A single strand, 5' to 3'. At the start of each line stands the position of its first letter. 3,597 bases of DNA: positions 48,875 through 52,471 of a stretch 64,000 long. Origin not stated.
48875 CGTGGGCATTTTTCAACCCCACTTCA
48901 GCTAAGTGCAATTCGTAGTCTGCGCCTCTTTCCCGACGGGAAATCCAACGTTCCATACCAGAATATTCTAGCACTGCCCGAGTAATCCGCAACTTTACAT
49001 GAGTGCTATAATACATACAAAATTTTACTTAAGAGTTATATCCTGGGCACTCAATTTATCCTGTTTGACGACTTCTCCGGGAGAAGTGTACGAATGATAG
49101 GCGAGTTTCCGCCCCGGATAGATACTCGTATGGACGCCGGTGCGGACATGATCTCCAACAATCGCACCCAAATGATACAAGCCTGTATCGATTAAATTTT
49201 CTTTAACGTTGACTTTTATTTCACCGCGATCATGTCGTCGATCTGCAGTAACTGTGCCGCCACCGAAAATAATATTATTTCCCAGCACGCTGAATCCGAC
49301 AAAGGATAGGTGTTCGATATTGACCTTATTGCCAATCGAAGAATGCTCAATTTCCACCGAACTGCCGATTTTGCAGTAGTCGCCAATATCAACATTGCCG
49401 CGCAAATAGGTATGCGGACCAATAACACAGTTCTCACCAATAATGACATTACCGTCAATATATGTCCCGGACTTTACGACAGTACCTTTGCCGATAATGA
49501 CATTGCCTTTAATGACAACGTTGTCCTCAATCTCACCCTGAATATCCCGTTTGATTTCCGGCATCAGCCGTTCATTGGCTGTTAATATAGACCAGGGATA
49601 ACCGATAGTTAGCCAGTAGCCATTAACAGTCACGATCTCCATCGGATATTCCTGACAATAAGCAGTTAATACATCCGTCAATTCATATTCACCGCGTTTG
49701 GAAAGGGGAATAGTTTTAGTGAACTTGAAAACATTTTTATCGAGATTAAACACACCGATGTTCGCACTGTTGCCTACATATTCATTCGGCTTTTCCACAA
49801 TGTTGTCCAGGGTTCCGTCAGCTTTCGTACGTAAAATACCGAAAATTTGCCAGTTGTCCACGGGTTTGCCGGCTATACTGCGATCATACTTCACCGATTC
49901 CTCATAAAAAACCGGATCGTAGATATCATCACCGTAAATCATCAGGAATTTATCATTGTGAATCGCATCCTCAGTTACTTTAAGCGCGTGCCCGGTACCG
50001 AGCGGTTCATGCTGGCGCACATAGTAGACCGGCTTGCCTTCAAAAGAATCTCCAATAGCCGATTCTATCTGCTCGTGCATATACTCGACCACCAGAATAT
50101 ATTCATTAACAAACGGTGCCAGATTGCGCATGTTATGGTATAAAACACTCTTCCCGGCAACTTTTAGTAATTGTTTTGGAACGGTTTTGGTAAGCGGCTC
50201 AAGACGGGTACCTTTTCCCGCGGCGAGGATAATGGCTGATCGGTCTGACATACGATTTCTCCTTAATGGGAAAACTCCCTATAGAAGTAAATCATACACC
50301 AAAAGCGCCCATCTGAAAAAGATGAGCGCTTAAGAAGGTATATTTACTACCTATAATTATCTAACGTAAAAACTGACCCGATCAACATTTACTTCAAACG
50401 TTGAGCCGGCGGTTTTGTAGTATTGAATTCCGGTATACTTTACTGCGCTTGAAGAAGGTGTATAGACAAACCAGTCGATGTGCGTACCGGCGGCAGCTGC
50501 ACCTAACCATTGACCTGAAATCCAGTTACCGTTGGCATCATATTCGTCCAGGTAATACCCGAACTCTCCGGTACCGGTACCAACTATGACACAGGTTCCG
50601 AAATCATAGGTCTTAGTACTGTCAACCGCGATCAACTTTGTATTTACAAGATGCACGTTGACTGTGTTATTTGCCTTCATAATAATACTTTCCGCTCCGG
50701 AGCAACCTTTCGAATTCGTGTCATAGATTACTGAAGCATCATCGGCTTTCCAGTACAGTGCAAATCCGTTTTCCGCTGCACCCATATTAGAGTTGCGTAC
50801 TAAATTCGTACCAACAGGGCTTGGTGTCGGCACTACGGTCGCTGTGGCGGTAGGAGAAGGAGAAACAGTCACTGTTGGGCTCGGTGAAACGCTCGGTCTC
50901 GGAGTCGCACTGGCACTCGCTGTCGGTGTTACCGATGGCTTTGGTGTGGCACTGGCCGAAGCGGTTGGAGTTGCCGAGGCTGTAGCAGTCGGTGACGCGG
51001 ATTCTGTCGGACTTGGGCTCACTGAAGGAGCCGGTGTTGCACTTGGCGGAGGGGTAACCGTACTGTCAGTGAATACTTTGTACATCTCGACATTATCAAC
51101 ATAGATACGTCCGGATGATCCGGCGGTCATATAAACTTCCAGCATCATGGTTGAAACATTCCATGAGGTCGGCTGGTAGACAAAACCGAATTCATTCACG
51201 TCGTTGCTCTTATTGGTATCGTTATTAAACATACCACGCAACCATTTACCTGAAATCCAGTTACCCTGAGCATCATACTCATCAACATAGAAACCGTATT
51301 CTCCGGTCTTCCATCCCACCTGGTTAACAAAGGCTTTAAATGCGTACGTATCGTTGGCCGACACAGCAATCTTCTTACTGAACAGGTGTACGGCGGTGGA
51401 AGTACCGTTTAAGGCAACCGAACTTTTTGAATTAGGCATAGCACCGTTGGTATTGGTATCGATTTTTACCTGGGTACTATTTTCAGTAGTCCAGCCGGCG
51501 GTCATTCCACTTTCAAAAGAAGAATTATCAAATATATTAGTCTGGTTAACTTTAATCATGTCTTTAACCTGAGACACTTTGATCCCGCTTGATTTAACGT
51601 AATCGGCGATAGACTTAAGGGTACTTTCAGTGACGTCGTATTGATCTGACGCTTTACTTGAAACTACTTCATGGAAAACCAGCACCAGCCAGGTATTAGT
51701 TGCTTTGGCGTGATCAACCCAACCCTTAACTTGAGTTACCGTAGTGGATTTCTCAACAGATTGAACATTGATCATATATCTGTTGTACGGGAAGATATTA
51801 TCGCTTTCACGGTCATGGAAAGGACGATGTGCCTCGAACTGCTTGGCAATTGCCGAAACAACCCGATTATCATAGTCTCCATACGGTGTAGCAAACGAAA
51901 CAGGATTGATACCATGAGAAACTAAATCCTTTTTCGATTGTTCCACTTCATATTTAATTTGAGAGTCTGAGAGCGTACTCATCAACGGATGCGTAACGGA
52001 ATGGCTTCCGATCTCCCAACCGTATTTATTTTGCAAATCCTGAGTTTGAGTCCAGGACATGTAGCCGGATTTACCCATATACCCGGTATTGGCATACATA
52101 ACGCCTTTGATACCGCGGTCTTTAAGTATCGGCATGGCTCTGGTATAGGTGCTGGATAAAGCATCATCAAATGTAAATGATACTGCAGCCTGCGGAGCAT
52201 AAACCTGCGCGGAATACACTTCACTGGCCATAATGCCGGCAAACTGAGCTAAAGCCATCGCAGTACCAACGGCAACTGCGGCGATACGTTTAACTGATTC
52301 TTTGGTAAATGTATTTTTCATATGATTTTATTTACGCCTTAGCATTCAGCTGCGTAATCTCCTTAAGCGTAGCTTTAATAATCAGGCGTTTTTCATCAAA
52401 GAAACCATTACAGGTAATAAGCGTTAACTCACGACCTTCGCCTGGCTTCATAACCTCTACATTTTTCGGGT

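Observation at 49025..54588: ica/pga-like exopolysaccharide operon with an embedded sortase and the second copy of the structured element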

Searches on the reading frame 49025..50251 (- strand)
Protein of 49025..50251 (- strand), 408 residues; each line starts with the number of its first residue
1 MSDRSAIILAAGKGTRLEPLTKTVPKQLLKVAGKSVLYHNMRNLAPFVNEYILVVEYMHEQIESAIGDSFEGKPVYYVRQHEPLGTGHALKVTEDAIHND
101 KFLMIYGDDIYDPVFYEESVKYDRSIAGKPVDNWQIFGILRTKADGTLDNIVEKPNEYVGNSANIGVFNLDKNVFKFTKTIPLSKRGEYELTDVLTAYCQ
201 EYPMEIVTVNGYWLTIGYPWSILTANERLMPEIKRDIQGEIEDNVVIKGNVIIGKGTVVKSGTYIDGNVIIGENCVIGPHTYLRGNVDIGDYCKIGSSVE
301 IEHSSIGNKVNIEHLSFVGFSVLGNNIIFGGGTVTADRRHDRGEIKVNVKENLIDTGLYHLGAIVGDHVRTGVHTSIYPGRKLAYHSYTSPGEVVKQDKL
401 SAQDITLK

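Call 9: search_protein_families(library=pfam, proteins=[window:49025-50251:-], max_evalue=0.01)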
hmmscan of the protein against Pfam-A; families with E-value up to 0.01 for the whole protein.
window:49025-50251:- (408 aa): 6 families
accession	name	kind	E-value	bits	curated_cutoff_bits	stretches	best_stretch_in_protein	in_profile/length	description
PF00483.29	NTP_transferase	-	1.6e-33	116.7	21.2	1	6-229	2-242/245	Nucleotidyl transferase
PF00132.30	Hexapep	-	1.4e-16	59.8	27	2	268-302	1-35/36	Bacterial transferase hexapeptide (six repeats)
PF25084.1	LbH_EIF2B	-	2.3e-11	44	54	1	241-322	12-97/105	EIF2B subunit epsilon LbH domain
PF12804.13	NTP_transf_3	-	4.3e-09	37.2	27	1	6-108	1-95/160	MobA-like NTP transferase domain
PF25087.1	GMPPB_C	-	0.00038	20.6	39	1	236-327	8-99/110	GMPPB C-terminal domain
PF01128.25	IspD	-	0.00071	19.8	27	1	6-57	3-53/221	2-C-methyl-D-erythritol 4-phosphate cytidylyltransferase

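Call 10: search_protein_families(library=ncbifam, proteins=[window:49025-50251:-], max_evalue=0.01)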
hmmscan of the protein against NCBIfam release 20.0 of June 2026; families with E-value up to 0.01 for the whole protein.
window:49025-50251:- (408 aa): 50 families (the best 25 are shown)
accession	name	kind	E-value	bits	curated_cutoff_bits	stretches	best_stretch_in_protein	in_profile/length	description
TIGR03992.1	Arch_glmU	subfamily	4.8e-127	424.1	292.1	1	5-395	2-393/393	bifunctional sugar-1-phosphate nucleotidylyltransferase/acetyltransferase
NF041173.1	Sug_nt_acttase_Thmprot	equivalog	1.3e-104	350.4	600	1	6-398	3-396/405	bifunctional sugar-1-phosphate nucleotidylyltransferase/acetyltransferase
TIGR01208.1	rmlA_long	equivalog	4.9e-58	196.7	320.25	1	6-328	2-330/353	glucose-1-phosphate thymidylyltransferase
NF041313.1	UDPGP_AglF_Halo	equivalog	3.4e-42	144.5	400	1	5-229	2-234/234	UTP--glucose-1-phosphate uridylyltransferase AglF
TIGR01173.1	glmU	equivalog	1.7e-36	126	366.85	2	5-201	2-205/452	bifunctional UDP-N-acetylglucosamine diphosphorylase/glucosamine-1-phosphate N-acetyltransferase GlmU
NF010933.0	PRK14353.1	equivalog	5e-34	117.7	505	2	4-197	6-208/453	bifunctional UDP-N-acetylglucosamine diphosphorylase/glucosamine-1-phosphate N-acetyltransferase GlmU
NF010934.1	PRK14354.1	equivalog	6.7e-33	113.9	450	1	6-329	2-322/447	bifunctional UDP-N-acetylglucosamine diphosphorylase/glucosamine-1-phosphate N-acetyltransferase GlmU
NF010940.0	PRK14360.1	equivalog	8.1e-30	103.7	602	2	245-337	293-382/452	bifunctional UDP-N-acetylglucosamine diphosphorylase/glucosamine-1-phosphate N-acetyltransferase GlmU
NF010932.0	PRK14352.1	equivalog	1e-29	103.5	611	2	250-398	308-437/488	bifunctional UDP-N-acetylglucosamine diphosphorylase/glucosamine-1-phosphate N-acetyltransferase GlmU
NF052502.1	man1P_GTase_Rv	exception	1.2e-29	103.4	440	1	5-330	2-325/352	mannose-1-phosphate guanylyltransferase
NF010936.0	PRK14356.1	equivalog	2.6e-26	92.6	666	2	3-267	5-280/456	bifunctional UDP-N-acetylglucosamine diphosphorylase/glucosamine-1-phosphate N-acetyltransferase GlmU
NF010935.0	PRK14355.1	equivalog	1.2e-25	90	718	1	2-327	2-327/459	bifunctional UDP-N-acetylglucosamine diphosphorylase/glucosamine-1-phosphate N-acetyltransferase GlmU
TIGR03991.1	alt_bact_glmU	hypoth_equivalog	1.3e-25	90.5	225.3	1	248-381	199-330/394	UDP-N-acetylglucosamine diphosphorylase/glucosamine-1-phosphate N-acetyltransferase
TIGR01207.1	rmlA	equivalog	6.6e-25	87.8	360.65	1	6-226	2-233/286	glucose-1-phosphate thymidylyltransferase RfbA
NF010937.0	PRK14357.1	equivalog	2.5e-23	82.7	658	2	6-284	3-289/448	bifunctional UDP-N-acetylglucosamine diphosphorylase/glucosamine-1-phosphate N-acetyltransferase GlmU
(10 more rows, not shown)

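Call 87: list_cluster_members(proteins=[P0174, P0121, window:49025-50251:-])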
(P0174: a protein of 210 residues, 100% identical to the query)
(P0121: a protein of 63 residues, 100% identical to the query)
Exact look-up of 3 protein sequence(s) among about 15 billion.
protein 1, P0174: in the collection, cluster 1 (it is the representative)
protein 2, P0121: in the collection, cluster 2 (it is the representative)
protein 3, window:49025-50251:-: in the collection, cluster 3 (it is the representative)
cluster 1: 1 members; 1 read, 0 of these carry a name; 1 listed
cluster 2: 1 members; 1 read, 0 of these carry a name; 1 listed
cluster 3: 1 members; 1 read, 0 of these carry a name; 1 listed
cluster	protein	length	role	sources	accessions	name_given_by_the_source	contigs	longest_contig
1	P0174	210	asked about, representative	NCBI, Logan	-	-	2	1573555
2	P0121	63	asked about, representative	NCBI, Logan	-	-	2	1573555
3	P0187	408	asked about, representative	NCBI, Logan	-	-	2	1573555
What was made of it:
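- Tried and rejected: The identical proteins lie on a 1.57-Mb NCBI contig that carries no name in the collection (call 87).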

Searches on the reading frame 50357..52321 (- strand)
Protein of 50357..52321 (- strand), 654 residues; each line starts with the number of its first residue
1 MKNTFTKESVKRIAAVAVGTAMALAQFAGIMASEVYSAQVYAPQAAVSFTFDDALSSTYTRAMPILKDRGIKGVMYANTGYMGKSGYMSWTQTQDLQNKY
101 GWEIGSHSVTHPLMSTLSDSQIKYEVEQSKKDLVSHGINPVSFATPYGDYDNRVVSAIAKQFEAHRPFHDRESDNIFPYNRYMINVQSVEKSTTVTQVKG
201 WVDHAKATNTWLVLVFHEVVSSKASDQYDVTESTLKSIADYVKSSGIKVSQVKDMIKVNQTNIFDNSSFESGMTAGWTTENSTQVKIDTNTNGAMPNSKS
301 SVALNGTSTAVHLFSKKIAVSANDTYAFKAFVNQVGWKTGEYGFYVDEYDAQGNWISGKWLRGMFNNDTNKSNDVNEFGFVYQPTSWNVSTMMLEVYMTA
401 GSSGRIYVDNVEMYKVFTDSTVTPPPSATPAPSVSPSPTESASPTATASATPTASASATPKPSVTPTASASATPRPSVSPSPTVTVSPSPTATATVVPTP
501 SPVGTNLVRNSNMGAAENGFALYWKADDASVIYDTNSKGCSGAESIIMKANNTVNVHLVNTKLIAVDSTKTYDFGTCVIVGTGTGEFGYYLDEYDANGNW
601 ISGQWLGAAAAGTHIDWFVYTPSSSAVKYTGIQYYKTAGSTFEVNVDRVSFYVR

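Call 9: search_protein_families(library=pfam, proteins=[window:50357-52321:-], max_evalue=0.01)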
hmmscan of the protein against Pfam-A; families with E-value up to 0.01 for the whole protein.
window:50357-52321:- (654 aa): 1 family
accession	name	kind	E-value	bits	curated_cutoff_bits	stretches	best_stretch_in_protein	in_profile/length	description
PF01522.26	Polysacc_deac_1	-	8.5e-21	74.6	23.1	1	43-159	5-117/124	Polysaccharide deacetylase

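Call 10: search_protein_families(library=ncbifam, proteins=[window:50357-52321:-], max_evalue=0.01)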
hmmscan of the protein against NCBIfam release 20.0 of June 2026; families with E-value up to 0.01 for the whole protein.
window:50357-52321:- (654 aa): 10 families
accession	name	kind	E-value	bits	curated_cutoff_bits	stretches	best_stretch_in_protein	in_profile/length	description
NF050820.1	PolSacchBiosHfsH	equivalog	3.8e-24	85.7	400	1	38-254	27-243/249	oligosaccharide deacetylase HfsH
TIGR02764.1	spore_ybaN_pdaB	equivalog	4.3e-11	42.9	237.4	1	46-159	7-117/191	polysaccharide deacetylase family sporulation protein PdaB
TIGR03933.1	PIA_icaB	equivalog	3.9e-08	33.1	248.35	1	41-161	68-202/245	intercellular adhesin biosynthesis polysaccharide N-deacetylase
TIGR03938.2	deacetyl_PgaB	equivalog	2.7e-07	29.2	321.9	1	43-108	62-142/621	poly-beta-1,6-N-acetyl-D-glucosamine N-deacetylase PgaB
TIGR02873.1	spore_ylxY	hypoth_equivalog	6.9e-07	28.8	391.5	1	52-159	92-196/268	probable sporulation protein, polysaccharide deacetylase family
TIGR02884.1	spore_pdaA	equivalog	3.7e-05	23.6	298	1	46-156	38-146/224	delta-lactam-biosynthetic de-N-acetylase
TIGR04243.1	nodulat_NodB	equivalog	0.00048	19.7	240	1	46-159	3-114/197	chitooligosaccharide deacetylase NodB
NF011176.0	PRK14581.1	equivalog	0.0032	15.7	1091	0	41-75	103-137/673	poly-beta-1,6-N-acetyl-D-glucosamine N-deacetylase PgaB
NF011177.0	PRK14582.1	equivalog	0.0044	15.3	923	0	42-74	104-136/671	poly-beta-1,6-N-acetyl-D-glucosamine N-deacetylase PgaB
NF041620.1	MXAN_5187_fam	hypoth_equivalog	0.0064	16.3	200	1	424-501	418-507/601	MXAN_5187 family protein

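Call 35: search_solved_structures(query=window:50357-52321:-, max_evalue=0.01)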
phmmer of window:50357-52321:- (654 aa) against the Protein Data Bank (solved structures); distinct sequences matched with E-value up to 0.01: 12.
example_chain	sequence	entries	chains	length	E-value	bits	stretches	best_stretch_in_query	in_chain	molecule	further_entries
7ax7_A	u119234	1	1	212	1.9e-06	30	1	46-172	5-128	Endo-1,4-beta-xylanase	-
2cc0_A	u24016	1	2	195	7.2e-06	28.1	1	46-160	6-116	ACETYL-XYLAN ESTERASE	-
6dq3_A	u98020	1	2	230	2.1e-05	26.6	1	43-158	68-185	Polysaccharide deacetylase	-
8hfa_A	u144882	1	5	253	3.8e-05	25.7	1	46-169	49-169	NodB homology domain-containing protein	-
6hm9_A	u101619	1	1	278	0.0001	24.4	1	44-162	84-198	Putative polysaccharide deacetylase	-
6hpa_A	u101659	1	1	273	0.00038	22.4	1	44-162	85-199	Putative polysaccharide deacetylase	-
8zvk_A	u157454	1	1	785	0.00043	22.2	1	386-495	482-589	AaBgIC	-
7bly_A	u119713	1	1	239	0.00062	21.7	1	11-156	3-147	Aspergillus niger contig An12c0130, genomic contig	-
7bkf_A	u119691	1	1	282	0.0016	20.4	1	47-162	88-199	Putative polysaccharide deacetylase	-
7y51_A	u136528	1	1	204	0.0021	19.9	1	46-155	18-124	Predicted xylanase/chitin deacetylase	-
6h8l_A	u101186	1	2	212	0.0054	18.6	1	44-156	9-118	Peptidoglycan-N-acetylmuramic acid deacetylase PdaC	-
4wcj_A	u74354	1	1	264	0.0079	18.1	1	33-99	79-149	Polysaccharide deacetylase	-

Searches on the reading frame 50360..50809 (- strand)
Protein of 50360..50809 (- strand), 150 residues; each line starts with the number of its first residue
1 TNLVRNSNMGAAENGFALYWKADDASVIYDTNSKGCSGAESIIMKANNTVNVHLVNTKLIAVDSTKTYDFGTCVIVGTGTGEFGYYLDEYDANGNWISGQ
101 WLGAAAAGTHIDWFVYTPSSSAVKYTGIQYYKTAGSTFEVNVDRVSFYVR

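Call 68: search_protein_families(library=pfam, proteins=[window:50360-50809:-], max_evalue=10)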
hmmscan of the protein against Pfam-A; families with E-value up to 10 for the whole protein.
seq(150 aa): 1 family
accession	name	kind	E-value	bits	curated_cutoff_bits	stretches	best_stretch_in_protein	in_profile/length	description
PF16683.11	TGase_elicitor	-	0.005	16.1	25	1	52-131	266-349/361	Transglutaminase elicitor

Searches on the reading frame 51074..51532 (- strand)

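Call 68: search_protein_families(library=pfam, proteins=[window:51074-51532:-], max_evalue=10)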
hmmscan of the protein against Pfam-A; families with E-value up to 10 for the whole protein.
seq(153 aa): 2 families
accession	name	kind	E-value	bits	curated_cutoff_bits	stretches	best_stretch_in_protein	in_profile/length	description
PF02018.23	CBM_4_9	-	0.00013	22.8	25.9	1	3-135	6-131/136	Carbohydrate binding domain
PF03424.20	CBM_17_28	-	0.39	11.1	25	1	124-150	149-176/176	Carbohydrate binding domain (family 17/28)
